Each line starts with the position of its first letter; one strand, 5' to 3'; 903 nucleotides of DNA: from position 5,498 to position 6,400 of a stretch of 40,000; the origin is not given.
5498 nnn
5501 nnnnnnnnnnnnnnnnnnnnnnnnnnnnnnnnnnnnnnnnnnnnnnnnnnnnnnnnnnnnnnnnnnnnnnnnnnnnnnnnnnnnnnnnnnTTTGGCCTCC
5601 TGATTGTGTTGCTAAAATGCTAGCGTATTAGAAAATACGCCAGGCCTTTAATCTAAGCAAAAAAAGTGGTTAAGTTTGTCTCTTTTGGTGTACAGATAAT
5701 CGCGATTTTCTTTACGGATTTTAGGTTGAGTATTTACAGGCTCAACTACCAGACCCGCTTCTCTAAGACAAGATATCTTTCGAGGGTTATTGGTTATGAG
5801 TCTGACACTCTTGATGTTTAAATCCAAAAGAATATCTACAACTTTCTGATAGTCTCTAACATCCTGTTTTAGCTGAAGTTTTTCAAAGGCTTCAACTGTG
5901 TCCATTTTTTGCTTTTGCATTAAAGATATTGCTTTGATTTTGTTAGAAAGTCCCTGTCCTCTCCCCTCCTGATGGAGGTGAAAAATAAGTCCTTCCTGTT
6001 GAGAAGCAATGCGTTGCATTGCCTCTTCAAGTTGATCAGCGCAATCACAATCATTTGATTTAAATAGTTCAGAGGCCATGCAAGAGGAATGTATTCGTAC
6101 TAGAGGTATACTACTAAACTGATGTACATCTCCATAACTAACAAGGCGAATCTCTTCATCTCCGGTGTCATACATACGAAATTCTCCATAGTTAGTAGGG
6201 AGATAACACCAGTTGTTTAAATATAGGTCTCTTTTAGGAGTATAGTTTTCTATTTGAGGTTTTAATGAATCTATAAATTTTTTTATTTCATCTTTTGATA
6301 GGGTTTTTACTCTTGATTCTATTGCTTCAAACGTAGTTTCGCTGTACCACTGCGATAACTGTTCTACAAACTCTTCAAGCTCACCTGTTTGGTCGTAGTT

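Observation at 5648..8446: Unusual 932-aa fusion: GT2 + second DxD glycosyltransferase-like region + GTP cyclohydrolase II domain with a substituted product-determining residue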

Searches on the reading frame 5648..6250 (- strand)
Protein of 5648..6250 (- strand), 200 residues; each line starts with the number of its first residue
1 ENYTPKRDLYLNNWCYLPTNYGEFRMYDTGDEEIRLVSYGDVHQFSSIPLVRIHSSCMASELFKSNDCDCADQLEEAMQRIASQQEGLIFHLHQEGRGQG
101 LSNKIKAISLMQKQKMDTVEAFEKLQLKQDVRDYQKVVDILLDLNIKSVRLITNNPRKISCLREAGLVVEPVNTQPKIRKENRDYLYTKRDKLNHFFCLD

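Call 25: search_solved_structures(query=window:5648-6250:-, show_alignments=4, max_evalue=0.00001)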
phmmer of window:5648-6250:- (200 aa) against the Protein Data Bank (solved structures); distinct sequences matched with E-value up to 0.00001: 3.
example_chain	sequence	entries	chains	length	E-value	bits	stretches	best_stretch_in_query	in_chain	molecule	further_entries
2bz0_A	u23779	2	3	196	4.1e-32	114.9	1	16-196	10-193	GTP CYCLOHYDROLASE II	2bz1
4rl4_A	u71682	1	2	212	1.2e-31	113.4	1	9-196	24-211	GTP cyclohydrolase-2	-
4i14_A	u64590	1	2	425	4.5e-30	108.3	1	16-196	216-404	Riboflavin biosynthesis protein RibBA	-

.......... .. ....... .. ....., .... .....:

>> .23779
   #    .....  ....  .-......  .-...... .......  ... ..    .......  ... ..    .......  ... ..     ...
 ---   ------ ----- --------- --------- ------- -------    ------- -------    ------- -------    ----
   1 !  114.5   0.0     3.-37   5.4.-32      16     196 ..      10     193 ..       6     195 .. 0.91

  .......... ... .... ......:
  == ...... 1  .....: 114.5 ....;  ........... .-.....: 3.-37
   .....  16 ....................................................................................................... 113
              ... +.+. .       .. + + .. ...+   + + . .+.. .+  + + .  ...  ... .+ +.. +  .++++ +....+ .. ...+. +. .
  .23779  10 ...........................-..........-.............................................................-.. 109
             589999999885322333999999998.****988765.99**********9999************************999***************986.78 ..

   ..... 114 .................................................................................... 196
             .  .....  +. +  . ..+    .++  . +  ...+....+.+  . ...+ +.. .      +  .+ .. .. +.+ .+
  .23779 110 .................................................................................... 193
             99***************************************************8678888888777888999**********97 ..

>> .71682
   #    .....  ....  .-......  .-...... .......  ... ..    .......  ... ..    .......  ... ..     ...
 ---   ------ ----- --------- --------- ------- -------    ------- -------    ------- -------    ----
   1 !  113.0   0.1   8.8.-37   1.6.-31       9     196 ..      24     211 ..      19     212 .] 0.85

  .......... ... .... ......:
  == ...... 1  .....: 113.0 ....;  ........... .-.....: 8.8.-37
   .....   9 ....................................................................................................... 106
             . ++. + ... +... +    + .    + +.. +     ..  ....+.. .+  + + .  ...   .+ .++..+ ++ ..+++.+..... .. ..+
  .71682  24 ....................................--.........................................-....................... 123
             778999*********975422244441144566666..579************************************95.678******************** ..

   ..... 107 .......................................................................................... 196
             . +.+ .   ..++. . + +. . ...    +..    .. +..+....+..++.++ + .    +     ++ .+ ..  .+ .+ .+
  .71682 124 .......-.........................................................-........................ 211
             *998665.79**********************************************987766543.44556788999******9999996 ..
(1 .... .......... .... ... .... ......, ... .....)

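Call 73: search_protein_representatives(protein=window:5648-6211:-)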
Query: 187 residues. Proteins with E-value up to 0.001 (for the whole library): 7755; up to 1e-10: 4492; up to 1e-30: 215. The best 150 are listed.
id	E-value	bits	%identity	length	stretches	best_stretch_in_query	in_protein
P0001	3.7e-93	326.8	79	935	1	1-187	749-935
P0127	6.6e-76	270.6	67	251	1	1-187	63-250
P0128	3.7e-67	242.1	62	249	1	1-183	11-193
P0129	7.0e-64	231.4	60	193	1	1-178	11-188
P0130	3.0e-63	229.4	57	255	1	1-184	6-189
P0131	4.4e-62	225.6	57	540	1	1-183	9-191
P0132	1.3e-60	220.7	40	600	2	15-182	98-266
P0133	7.0e-60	218.4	56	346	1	1-186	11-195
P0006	7.0e-57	208.6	55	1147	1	1-184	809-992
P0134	1.5e-54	201.1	52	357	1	1-186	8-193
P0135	1.8e-54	200.8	52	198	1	1-184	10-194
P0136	9.1e-49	182.2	33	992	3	16-178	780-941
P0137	2.0e-47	177.9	59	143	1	1-133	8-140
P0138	4.9e-47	176.6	35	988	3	17-184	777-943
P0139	1.0e-42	162.5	46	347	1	2-183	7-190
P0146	1.1e-36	142.8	47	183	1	29-187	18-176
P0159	5.3e-35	137.4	44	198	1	4-186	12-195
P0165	2.1e-34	135.4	43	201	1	4-183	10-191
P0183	8.7e-34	133.4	39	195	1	2-184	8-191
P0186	1.1e-33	133.1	45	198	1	3-183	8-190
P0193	2.0e-33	132.2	44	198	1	3-183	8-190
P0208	5.5e-33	130.8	45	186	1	33-183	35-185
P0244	5.1e-32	127.7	45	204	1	32-184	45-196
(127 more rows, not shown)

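Call 75: list_cluster_members(proteins=[P0146, P0159, P0186, P0183, P0208, P0244, P0165, P0193])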
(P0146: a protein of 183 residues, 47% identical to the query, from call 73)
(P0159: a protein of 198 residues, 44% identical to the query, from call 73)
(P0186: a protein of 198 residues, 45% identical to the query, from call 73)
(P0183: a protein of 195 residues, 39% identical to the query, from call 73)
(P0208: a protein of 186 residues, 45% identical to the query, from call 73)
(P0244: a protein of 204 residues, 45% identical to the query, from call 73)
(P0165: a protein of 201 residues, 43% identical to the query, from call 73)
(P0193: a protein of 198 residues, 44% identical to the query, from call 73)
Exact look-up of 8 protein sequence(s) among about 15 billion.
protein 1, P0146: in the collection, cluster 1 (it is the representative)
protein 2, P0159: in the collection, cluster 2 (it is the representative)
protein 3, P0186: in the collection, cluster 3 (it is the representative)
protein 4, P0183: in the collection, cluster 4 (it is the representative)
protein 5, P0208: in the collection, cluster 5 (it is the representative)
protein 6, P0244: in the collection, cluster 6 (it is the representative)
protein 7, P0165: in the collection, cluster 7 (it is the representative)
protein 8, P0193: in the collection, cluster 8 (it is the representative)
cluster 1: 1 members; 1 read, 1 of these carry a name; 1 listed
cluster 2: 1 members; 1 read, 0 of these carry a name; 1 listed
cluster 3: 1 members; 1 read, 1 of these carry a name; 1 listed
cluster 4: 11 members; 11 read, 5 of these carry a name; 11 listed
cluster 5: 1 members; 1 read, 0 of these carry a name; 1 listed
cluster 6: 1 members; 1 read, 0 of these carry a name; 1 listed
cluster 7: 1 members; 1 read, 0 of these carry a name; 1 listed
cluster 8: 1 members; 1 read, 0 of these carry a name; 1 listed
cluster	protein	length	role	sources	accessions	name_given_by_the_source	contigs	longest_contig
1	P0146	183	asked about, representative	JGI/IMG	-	3,4-dihydroxy 2-butanone 4-phosphate synthase/GTP cyclohydrolase II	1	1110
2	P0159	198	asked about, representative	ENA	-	-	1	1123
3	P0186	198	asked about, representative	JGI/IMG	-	3,4-dihydroxy 2-butanone 4-phosphate synthase/GTP cyclohydrolase II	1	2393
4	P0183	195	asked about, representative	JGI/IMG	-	GTP cyclohydrolase II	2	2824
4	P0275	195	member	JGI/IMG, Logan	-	GTP cyclohydrolase II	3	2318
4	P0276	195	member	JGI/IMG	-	GTP cyclohydrolase II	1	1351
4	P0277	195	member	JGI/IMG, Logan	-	GTP cyclohydrolase II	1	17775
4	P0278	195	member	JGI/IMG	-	GTP cyclohydrolase II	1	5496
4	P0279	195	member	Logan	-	-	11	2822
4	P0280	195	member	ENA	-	-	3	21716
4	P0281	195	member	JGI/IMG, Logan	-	-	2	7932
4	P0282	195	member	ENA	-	-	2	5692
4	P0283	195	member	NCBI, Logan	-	-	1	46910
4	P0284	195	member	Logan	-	-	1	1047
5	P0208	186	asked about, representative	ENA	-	-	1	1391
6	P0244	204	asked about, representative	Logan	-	-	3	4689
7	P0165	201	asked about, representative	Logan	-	-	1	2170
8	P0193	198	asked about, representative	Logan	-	-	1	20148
